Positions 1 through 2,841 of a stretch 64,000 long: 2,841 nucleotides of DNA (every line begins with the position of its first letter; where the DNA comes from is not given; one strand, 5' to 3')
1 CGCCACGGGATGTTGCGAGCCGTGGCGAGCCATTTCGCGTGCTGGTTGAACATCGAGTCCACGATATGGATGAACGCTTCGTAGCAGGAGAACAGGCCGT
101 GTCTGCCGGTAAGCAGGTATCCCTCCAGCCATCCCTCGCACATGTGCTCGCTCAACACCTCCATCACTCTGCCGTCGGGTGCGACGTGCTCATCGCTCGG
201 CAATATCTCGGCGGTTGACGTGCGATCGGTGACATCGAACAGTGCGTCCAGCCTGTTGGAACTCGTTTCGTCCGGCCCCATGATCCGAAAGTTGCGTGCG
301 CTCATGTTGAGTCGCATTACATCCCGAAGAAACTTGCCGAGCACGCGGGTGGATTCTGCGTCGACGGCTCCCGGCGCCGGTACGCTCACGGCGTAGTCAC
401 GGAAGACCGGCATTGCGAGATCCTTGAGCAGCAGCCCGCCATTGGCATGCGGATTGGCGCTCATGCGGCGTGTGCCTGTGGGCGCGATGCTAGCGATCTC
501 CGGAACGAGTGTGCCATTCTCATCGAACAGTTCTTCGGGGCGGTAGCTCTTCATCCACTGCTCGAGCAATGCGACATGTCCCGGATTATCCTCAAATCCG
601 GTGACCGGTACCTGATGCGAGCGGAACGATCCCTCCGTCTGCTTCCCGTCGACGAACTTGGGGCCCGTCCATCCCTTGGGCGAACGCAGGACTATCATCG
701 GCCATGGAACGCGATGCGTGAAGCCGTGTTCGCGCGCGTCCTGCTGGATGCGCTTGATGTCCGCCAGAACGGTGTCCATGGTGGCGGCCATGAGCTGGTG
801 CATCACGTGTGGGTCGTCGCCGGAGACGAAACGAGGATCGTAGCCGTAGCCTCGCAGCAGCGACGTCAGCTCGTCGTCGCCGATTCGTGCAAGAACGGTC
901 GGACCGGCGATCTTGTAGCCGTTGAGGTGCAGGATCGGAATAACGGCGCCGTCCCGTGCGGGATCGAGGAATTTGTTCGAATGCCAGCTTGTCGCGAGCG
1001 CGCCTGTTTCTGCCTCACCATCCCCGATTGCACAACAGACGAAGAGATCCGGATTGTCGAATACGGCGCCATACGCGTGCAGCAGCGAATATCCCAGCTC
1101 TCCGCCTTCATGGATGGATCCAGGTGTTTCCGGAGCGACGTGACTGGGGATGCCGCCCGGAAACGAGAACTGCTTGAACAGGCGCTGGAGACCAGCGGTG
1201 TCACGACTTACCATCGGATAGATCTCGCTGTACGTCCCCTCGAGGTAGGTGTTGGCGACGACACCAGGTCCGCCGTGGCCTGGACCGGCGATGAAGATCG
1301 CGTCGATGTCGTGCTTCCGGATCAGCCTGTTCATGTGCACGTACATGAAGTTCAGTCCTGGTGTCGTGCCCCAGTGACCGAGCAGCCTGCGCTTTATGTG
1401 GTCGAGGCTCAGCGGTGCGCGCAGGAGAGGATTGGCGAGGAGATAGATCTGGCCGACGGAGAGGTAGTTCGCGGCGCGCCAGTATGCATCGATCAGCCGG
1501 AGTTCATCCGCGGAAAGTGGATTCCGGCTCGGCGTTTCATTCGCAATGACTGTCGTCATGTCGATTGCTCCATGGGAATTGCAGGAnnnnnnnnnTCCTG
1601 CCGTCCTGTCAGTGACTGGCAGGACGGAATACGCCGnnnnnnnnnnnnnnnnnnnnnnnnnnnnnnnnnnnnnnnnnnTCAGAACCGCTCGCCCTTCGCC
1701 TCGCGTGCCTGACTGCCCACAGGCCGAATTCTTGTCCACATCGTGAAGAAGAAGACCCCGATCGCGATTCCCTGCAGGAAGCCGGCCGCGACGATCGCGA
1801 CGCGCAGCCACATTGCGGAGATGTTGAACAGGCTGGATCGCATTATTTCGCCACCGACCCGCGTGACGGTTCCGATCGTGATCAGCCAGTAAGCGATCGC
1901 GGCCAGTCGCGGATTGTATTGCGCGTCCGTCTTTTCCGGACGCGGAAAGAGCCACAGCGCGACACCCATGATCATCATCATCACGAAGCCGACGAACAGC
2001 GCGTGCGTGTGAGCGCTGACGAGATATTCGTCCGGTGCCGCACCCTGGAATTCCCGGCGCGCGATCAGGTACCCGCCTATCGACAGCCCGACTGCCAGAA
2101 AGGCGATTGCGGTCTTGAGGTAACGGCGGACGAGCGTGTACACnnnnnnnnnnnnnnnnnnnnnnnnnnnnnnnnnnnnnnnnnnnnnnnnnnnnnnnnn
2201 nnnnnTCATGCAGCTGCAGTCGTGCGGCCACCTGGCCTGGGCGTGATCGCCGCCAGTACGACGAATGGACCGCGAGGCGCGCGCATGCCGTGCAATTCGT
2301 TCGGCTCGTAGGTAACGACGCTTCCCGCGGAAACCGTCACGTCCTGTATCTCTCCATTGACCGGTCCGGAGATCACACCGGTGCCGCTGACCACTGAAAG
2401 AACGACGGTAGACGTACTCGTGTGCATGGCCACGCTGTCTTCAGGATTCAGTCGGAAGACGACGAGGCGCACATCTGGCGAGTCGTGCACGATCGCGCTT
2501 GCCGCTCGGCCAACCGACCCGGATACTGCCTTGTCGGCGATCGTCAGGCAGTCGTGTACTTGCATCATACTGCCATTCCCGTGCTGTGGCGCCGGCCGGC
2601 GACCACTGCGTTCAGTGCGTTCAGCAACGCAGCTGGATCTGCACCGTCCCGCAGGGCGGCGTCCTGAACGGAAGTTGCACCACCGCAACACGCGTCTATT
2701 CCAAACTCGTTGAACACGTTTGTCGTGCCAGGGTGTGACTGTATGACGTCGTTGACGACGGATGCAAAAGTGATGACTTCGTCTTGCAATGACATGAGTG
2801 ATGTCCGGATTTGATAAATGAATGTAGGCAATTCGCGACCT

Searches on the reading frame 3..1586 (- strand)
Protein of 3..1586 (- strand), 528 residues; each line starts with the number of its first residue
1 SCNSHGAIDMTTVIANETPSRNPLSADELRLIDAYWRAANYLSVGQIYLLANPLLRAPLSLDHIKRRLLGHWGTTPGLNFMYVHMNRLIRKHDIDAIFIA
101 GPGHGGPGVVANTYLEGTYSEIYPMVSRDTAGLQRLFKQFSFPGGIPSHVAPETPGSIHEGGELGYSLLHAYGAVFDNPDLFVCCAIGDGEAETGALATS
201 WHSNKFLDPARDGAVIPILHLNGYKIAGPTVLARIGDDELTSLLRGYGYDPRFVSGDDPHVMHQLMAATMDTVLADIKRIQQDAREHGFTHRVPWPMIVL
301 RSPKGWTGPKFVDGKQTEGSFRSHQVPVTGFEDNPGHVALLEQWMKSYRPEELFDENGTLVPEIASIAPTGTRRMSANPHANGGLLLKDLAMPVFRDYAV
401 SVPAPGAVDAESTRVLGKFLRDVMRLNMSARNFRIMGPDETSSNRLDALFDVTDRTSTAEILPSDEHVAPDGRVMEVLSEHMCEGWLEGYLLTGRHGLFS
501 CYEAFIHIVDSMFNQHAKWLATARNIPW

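Call 57: search_protein_families(library=pfam, proteins=[window:3-1586:-], max_evalue=0.001)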
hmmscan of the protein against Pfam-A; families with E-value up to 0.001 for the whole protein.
window:3-1586:- (528 aa): 2 families
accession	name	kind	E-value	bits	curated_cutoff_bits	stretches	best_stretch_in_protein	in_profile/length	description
PF09364.15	XFP_N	-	8.4e-175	581.3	23.7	1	25-385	3-363/364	XFP N-terminal domain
PF03894.20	XFP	-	1.4e-49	168.7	22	1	415-528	2-114/177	D-xylulose 5-phosphate/D-fructose 6-phosphate phosphoketolase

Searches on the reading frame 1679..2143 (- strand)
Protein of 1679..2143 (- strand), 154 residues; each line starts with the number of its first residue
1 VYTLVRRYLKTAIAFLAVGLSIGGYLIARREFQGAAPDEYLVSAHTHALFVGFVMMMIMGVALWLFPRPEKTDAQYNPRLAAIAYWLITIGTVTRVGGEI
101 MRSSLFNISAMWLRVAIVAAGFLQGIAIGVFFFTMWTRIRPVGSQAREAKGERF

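Call 14: search_protein_families(library=pfam, proteins=[window:1679-2143:-], max_evalue=0.01)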
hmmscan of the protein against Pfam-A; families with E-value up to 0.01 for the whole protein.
window:1679-2143:- (154 aa): 3 families
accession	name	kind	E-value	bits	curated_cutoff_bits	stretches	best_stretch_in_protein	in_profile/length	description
PF00115.25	COX1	-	2.6e-10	40.2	34.8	1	5-136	3-144/436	Cytochrome C and Quinol oxidase polypeptide I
PF05940.17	NnrS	-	1.8e-05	24.7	28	1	9-134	253-362/371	NnrS protein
PF11070.13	DUF2871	-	0.00054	20.7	27.4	1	6-61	2-57/134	Protein of unknown function (DUF2871)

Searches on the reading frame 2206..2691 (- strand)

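Call 14: search_protein_families(library=pfam, proteins=[window:2206-2691:-], max_evalue=0.01)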
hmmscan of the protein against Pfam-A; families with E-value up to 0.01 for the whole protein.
window:2206-2691:- (161 aa): 1 family
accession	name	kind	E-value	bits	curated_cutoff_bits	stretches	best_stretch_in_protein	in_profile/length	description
PF07883.17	Cupin_2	-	8.6e-05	22.6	27.2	1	78-146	2-67/70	Cupin domain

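Call 83: search_protein_families(library=pfam, proteins=[window:2206-2691:-], max_evalue=0.01)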
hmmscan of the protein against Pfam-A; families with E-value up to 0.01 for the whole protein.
window:2206-2691:- (161 aa): 1 family
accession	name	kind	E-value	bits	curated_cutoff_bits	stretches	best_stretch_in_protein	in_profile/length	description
PF07883.17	Cupin_2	-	8.6e-05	22.6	27.2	1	78-146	2-67/70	Cupin domain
